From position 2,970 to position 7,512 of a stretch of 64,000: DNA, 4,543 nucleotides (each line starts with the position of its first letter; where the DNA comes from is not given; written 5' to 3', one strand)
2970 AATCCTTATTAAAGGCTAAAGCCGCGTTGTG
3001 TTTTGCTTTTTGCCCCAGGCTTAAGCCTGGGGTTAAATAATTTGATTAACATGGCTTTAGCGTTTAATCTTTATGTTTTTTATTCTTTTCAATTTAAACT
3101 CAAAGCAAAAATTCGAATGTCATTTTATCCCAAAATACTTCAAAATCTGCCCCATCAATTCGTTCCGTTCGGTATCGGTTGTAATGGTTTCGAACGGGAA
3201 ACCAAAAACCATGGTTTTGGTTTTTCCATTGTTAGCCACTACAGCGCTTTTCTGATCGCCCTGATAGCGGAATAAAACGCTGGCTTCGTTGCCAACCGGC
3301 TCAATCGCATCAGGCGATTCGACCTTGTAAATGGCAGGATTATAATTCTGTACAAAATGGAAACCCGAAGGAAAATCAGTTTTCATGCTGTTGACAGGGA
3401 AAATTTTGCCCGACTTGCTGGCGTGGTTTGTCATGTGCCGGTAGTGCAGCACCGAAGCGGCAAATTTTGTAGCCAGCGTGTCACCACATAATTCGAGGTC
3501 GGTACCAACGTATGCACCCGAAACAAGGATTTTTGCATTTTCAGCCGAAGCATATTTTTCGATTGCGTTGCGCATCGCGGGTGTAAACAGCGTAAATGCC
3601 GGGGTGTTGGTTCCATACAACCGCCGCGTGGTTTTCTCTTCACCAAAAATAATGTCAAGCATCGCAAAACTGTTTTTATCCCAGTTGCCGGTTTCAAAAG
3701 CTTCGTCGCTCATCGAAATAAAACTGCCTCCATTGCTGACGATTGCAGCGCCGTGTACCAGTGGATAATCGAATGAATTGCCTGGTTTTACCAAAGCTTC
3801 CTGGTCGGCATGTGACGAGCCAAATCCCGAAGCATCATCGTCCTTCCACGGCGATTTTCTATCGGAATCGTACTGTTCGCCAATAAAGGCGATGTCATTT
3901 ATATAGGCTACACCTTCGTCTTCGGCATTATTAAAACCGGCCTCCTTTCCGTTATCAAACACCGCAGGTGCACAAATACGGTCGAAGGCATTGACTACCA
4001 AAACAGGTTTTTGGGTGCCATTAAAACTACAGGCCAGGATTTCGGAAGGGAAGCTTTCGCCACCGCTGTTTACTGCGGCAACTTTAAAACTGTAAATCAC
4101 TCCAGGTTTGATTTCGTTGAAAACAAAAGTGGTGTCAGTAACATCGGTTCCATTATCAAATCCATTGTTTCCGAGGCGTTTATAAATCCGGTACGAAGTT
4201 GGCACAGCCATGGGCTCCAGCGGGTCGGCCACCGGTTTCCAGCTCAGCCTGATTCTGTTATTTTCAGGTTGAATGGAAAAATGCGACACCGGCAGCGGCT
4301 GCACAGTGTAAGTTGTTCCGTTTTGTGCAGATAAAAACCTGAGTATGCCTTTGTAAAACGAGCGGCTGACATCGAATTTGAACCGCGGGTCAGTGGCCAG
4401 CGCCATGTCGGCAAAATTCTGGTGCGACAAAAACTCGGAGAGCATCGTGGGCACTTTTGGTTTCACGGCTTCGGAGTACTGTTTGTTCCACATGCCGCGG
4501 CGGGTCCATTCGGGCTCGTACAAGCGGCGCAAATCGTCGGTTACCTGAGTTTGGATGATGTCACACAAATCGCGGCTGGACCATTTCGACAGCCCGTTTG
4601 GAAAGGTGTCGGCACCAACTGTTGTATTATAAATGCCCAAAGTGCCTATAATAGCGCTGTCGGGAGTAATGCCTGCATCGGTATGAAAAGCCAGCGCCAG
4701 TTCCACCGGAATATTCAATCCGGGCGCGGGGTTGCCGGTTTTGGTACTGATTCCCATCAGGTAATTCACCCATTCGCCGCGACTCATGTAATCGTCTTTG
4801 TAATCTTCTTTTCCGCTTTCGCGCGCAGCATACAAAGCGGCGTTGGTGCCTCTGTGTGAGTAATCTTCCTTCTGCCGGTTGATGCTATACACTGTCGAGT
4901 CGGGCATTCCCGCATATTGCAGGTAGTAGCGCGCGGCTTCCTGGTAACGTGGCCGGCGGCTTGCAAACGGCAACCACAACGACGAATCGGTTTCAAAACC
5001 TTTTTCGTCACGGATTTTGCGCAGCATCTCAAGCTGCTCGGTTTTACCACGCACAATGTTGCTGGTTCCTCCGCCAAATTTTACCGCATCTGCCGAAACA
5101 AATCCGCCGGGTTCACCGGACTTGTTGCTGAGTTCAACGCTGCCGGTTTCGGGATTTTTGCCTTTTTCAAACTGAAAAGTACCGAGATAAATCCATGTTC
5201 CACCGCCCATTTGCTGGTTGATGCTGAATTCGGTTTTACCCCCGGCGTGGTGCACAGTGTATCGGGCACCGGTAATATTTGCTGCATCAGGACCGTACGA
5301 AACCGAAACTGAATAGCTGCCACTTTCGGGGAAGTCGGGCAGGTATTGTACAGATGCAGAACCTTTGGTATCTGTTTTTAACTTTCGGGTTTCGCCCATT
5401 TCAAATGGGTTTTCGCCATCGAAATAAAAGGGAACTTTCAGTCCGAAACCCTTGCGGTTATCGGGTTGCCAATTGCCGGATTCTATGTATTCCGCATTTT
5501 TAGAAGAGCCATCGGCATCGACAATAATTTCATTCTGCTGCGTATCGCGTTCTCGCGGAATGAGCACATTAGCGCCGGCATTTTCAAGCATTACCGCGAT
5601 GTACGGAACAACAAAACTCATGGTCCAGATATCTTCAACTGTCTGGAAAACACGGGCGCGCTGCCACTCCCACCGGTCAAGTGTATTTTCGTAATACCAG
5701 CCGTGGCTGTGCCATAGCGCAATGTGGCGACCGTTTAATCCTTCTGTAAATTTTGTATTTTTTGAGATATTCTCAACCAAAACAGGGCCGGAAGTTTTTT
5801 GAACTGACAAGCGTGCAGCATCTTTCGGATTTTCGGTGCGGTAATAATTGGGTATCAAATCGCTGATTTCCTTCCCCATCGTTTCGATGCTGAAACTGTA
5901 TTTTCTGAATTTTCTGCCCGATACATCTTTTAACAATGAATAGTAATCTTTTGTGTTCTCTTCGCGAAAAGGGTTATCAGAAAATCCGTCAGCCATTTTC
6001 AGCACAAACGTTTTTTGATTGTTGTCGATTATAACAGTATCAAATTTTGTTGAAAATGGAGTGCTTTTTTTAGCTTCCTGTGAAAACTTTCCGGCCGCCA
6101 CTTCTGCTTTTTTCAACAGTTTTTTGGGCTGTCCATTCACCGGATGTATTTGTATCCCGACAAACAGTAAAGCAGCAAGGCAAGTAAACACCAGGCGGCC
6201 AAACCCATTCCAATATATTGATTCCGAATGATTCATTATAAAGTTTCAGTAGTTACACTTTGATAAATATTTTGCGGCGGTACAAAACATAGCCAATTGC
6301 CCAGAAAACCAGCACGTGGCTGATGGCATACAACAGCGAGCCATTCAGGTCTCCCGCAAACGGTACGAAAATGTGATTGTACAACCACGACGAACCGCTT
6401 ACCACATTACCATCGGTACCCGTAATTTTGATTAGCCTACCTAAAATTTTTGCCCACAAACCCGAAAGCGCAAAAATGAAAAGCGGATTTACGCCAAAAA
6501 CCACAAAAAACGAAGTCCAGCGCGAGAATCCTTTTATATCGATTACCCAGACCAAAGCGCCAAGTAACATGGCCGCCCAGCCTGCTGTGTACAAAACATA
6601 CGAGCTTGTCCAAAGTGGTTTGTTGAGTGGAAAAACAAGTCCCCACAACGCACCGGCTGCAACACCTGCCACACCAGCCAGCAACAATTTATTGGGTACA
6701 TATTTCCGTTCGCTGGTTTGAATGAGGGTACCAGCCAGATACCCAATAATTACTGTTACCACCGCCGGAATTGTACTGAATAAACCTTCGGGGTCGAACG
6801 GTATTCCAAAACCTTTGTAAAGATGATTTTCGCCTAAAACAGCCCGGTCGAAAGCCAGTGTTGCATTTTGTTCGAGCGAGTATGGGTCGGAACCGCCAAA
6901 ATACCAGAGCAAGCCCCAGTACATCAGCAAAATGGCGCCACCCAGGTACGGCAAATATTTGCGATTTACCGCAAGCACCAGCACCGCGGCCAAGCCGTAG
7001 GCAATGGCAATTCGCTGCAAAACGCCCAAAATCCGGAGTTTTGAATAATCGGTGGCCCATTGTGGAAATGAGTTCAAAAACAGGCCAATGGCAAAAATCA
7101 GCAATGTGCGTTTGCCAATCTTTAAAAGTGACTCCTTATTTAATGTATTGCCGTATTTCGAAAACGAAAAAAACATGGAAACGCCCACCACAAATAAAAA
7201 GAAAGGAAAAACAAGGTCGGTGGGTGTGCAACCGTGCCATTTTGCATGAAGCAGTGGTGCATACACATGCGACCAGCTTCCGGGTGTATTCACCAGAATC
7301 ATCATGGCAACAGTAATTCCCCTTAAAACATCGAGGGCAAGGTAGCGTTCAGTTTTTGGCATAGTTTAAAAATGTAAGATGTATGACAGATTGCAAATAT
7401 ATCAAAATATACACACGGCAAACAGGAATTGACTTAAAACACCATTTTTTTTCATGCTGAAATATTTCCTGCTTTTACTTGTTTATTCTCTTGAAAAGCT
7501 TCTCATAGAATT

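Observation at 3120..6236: The 'xanthan lyase' family protein looks like a Zn amidase split by an inserted carbohydrate-binding domain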

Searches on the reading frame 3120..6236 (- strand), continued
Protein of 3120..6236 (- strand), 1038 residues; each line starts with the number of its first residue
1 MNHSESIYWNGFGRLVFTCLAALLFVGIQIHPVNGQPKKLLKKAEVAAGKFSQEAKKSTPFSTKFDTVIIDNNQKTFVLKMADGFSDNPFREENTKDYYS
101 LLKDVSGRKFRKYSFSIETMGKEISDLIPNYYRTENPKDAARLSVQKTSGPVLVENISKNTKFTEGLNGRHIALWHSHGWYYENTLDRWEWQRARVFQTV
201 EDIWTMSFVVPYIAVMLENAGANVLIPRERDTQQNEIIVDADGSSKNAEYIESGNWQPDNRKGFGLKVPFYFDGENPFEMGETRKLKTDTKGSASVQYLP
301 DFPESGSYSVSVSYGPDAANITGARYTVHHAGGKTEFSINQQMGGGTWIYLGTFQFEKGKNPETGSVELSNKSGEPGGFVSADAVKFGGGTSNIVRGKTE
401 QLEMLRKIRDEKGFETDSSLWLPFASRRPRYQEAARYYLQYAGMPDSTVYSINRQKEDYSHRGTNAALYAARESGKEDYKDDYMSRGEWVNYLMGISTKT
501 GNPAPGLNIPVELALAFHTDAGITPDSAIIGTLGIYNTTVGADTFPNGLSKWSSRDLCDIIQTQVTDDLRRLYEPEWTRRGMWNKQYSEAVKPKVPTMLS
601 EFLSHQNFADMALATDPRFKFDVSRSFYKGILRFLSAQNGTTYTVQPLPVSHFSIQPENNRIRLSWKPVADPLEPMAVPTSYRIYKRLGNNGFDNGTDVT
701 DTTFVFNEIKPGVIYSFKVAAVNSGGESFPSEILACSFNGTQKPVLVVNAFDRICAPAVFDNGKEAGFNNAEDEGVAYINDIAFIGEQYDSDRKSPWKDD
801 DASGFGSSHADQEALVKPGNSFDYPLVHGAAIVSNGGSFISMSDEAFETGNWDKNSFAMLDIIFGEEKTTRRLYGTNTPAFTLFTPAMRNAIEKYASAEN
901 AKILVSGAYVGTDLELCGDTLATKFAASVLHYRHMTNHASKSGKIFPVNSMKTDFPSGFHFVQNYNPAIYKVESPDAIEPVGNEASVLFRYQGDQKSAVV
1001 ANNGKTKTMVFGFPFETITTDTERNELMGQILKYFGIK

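Call 61: predict_structure(alignment_id=A2)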
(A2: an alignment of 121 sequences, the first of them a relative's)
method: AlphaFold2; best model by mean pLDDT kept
length: 1038 residues; sequences in the alignment: 121
mean_pLDDT: 93.4   pTM: 0.92
mean pLDDT of the five models: 93.4, 93.0, 92.7, 92.2, 92.1
residues with pLDDT >= 90: 918; 70-90: 64; 50-70: 41; < 50: 15
segments of 3 or more residues with pLDDT < 50: 1-9, 29-34
pLDDT, mean of each block of 10 residues (from residue 1): 42 65 59 63 97 96 96 96 96 98 97 97 97 91 79 95 95 96 94 94 95 98 97 96 92 97 95 95 97 97 97 97 98 98 97 98 98 95 97 95 97 96 96 96 90 68 72 79 95 83 82 96 86 96 94 98 98 93 95 97 94 96 98 96 97 95 98 97 97 97 96 97 98 95 96 96 96 96 96 92 93 95 97 97 98 97 97 91 98 97 98 96 98 97 97 97 94 97 98 96 98 98 98 97
secondary structure, 60 per line:
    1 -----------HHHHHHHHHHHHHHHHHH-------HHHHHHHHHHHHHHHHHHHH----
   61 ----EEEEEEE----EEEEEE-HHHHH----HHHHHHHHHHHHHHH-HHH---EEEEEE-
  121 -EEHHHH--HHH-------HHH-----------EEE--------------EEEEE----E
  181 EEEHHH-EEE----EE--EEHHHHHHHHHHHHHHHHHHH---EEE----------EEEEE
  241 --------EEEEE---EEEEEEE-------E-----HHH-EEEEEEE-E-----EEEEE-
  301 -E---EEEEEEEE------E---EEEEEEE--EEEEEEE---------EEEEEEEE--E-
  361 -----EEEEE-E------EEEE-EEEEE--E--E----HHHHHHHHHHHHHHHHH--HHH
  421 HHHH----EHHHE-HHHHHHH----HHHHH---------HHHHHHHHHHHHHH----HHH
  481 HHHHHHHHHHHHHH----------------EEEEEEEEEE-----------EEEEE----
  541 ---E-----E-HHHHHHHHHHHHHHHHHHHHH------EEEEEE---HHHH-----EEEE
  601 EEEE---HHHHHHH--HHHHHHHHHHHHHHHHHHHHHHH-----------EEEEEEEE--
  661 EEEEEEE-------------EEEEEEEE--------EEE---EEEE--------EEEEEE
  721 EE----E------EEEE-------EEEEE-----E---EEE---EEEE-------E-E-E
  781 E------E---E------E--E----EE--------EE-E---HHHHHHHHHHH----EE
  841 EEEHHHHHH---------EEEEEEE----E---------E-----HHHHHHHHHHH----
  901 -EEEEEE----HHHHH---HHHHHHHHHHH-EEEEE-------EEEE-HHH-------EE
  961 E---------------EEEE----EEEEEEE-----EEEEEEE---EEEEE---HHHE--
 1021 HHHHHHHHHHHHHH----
elements in order (helices of 4 or more, strands of 3 or more residues): H12-29 H37-56 E65-71 E76-81 H83-87 H92-106 E114-119 H124-127 E154-156 E171-175 E180-183 E188-190 H201-219 E223-225 E236-240 E249-253 E257-263 E281-287 E295-299 E306-313 E324-330 E333-339 E349-356 E366-370 E379-382 E384-388 H399-415 H418-424 H435-441 H446-450 H460-473 H478-494 E511-520 E532-536 H552-572 E579-584 H588-591 E597-604 H608-614 H617-639 E651-658 E661-667 E681-688 E697-699 E703-706 E715-722 E734-737 E745-749 E759-761 E765-768 H824-834 E839-843 H844-849 E859-865 H886-896 E902-907 H912-916 H920-930 E932-936 E944-947 E959-961 E977-980 E985-991 E997-1003 E1007-1011 H1021-1034

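Call 65: fold_search(model_id=the predicted structure, library=pdb)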
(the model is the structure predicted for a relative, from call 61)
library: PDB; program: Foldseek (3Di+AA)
matches with E <= 10: 1631; with E <= 0.001: 352
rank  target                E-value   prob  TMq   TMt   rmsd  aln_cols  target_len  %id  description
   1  6f2p                  2.7e-08  1.00  0.12  0.12   4.3       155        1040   28  Structure of Paenibacillus xanthan lyase to 2.6 A resolution (released 2018-12-05)
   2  5g56                  1.7e-06  0.90  0.09  0.12  23.2       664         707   12  THE TETRA-MODULAR CELLULOSOMAL ARABINOXYLANASE CtXyl5A STRUCTURE AS REVEALED BY X-RAY CRYSTALLOGRAPHY (released 2016-06-29)
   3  4u3h                  2.5e-06  1.00  0.08  0.72   2.3        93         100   28  Crystal structure of FN3con (released 2015-02-11)
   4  3uto_B                5.2e-06  1.00  0.09  0.16   2.2       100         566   25  Twitchin kinase region from C.elegans (Fn31-NL-kin-CRD-Ig26) (released 2012-08-08)
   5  3lpw_A                6.2e-06  1.00  0.08  0.38  16.5       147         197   17  Crystal structure of the FnIII-tandem A77-A78 from the A-band of titin (released 2010-09-08)
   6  4q58_C                7.0e-06  1.00  0.08  0.43  17.0       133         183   14  Crystal structure of the plectin 1a actin-binding domain/integrin beta 4 fragment complex (released 2014-07-23)
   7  8q6t_I                8.8e-06  1.00  0.08  0.08  17.2       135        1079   22  Helical reconstruction of the relaxed thick filament from FIB milled left ventricular mouse myofibrils (released 2023-11-01)
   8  7rag_B                9.8e-06  1.00  0.12  0.57   3.8       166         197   16  Structure of the CwlD amidase from Clostridioides difficile in complex with the GerS lipoprotein (released 2021-09-08)
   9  4hlj                  1.0e-05  1.00  0.09  0.39   2.4       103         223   19  Axon Guidance Receptor (released 2013-11-20)
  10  3wnp_A                1.2e-05  0.99  0.12  0.17  20.1       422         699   11  D308A, F268V, D469Y, A513V, and Y515S quintuple mutant of Bacillus circulans T-3040 cycloisomaltooligosaccharide gluca (released 2014-02-05)
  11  3wnn_A                1.2e-05  0.99  0.12  0.17  19.2       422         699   10  D308A mutant of Bacillus circulans T-3040 cycloisomaltooligosaccharide glucanotransferase complexed with isomaltooctao (released 2014-02-05)
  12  2jll                  1.4e-05  1.00  0.09  0.22  17.2       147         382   16  Crystal structure of NCAM2 IgIV-FN3II (released 2009-11-17)
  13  4bk4_A                1.4e-05  0.84  0.09  0.18  43.6       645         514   11  crystal structure of the human EphA4 ectodomain (released 2013-07-03)
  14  8oty_A                1.6e-05  1.00  0.07  0.66   3.1        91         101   25  Crystal structure of the titin domain Fn3-90 (released 2023-08-23)
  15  6xi2_B                1.6e-05  1.00  0.08  0.16  17.5       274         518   11  Apo form of POMGNT2 (released 2021-04-21)
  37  1jwq                  3.3e-05  1.00  0.10  0.52   9.7       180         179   13  Structure of the catalytic domain of CwlV, N-acetylmuramoyl-L-alanine amidase from Bacillus(Paenibacillus) polymyxa var. (released 2003-11-18)
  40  4m6h_B                3.7e-05  1.00  0.10  0.58   4.0       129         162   16  Structure of the reduced, metal-free form of Mycobacterium tuberculosis peptidoglycan amidase Rv3717 (released 2013-09-18)
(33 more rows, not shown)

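Call 78: fold_search(model_id=the predicted structure, library=viral)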
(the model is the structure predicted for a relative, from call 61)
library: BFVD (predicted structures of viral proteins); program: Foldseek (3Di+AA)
matches with E <= 10: 1251; with E <= 0.001: 87
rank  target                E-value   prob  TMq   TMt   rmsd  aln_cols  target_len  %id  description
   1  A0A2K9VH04            1.0e-08  1.00  0.12  0.15  18.7       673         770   11  Minor tail protein [Gordonia phage Beenie]
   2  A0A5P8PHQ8            4.4e-07  1.00  0.13  0.43   9.4       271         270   13  Endolysin [Bacillus phage 000TH010]
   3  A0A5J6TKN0            2.4e-06  1.00  0.08  0.13  18.4       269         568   13  Esterase [Gordonia phage Gibbin]
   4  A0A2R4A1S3            2.4e-06  0.89  0.09  0.09  30.7       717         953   11  (no name in the UniProt tables at hand)
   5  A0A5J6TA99            3.6e-06  1.00  0.10  0.34   8.7       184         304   15  Lysin [Bacillus phage 019DV002]
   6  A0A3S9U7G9            5.1e-06  0.60  0.08  0.08  41.1       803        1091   10  (no name in the UniProt tables at hand)
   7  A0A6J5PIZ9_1          6.1e-06  0.60  0.08  0.10  39.0       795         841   10  Tip attachment protein J [uncultured Caudovirales phage]
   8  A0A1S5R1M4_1          6.1e-06  0.60  0.09  0.09  37.6       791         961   10  Putative tail fiber protein [Pseudomonas phage phiPMW]
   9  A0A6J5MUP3            7.3e-06  1.00  0.09  0.23   3.0       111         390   22  Fibronectin type III [uncultured Caudovirales phage]
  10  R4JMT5                7.7e-06  1.00  0.08  0.32   8.1       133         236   19  Fibronectin type-III domain-containing protein [Bacillus phage SIOphi]
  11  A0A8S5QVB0            1.1e-05  1.00  0.12  0.22  14.4       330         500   13  Cell wall hydrolase autolysin [Siphoviridae sp. ct5co22]
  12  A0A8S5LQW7            1.2e-05  1.00  0.11  0.42  10.9       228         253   15  Cell wall hydrolase autolysin [Podoviridae sp. ctC8s18]
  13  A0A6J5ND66            2.9e-05  1.00  0.09  0.21  16.8       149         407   16  Fibronectin type III [uncultured Caudovirales phage]
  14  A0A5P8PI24            4.0e-05  1.00  0.08  0.28   5.4       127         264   20  Major tail protein [Bacillus phage 049ML001]
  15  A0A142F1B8            4.3e-05  1.00  0.11  0.37   3.1       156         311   14  N-acetylmuramoyl-L-alanine amidase-like protein [Bacillus phage Shbh1]
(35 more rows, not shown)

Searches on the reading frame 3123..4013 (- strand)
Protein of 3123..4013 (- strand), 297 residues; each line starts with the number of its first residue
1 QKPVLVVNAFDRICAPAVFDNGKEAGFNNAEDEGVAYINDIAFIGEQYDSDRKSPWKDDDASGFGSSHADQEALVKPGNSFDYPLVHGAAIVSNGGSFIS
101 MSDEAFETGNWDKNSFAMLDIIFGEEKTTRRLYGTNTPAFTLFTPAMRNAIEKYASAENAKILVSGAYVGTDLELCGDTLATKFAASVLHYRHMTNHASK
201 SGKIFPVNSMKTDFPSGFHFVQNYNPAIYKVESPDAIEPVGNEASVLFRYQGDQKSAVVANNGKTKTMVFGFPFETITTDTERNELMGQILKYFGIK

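Call 93: search_protein_families(library=pfam, max_evalue=1, proteins=[window:3123-4013:-])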
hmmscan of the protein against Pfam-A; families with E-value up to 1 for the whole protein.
seq(297 aa): 0 families

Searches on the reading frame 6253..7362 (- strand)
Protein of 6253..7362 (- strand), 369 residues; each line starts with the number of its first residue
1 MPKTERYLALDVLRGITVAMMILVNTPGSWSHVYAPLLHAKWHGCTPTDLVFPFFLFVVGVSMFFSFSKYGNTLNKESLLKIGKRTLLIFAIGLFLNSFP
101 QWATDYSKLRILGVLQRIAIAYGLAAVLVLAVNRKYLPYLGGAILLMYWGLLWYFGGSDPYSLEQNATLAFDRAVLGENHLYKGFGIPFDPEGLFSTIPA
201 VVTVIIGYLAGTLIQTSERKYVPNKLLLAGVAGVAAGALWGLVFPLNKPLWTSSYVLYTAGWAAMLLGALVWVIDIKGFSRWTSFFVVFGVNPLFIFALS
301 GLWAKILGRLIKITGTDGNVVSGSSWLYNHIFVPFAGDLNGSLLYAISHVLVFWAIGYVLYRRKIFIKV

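Call 6: search_protein_families(library=pfam, proteins=[window:6253-7362:-], max_evalue=0.01)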
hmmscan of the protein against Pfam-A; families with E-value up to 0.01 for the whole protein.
window:6253-7362:- (369 aa): 1 family
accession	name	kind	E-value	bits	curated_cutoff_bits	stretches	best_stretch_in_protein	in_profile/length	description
PF07786.18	HGSNAT_cat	-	1.8e-10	41.2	22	1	6-217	1-187/222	Heparan-alpha-glucosaminide N-acetyltransferase, catalytic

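Call 7: search_protein_families(library=ncbifam, proteins=[window:6253-7362:-], max_evalue=0.01)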
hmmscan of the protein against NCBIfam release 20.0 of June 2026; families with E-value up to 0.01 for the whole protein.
window:6253-7362:- (369 aa): 1 family
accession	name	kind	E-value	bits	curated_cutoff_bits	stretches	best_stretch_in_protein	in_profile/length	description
NF046061.1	NagX_SO_3504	equivalog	1.5e-45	155.9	480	1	19-369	27-369/369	transmembrane glucosamine N-acetyltransferase NagX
